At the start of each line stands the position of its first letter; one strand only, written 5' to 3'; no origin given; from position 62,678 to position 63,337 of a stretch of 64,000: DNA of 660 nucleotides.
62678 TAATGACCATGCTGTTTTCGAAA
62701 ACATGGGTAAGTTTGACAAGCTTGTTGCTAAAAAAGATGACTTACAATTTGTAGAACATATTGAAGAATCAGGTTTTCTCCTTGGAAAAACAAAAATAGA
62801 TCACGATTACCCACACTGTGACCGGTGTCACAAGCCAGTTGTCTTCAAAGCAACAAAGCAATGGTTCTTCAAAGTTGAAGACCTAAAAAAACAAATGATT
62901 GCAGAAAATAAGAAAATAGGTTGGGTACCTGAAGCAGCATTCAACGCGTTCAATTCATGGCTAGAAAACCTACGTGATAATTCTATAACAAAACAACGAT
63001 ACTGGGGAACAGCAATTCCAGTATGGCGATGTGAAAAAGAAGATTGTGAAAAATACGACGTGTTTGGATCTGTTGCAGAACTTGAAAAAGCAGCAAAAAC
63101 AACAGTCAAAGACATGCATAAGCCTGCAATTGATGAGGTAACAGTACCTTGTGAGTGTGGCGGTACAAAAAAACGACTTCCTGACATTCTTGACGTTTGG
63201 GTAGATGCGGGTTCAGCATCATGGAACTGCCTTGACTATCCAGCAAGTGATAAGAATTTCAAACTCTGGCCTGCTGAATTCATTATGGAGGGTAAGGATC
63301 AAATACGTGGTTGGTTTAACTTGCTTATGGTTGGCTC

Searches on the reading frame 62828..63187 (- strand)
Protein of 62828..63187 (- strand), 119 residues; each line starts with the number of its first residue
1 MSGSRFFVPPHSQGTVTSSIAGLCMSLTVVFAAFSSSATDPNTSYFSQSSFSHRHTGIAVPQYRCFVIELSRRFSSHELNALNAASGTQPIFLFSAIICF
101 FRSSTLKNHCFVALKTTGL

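Call 42: find_encoding_contigs(protein=window:62828-63187:-, flank=10000, max_places=6)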
Protein window:62828-63187:- (119 aa): no gene with exactly this product is on record in the collection.
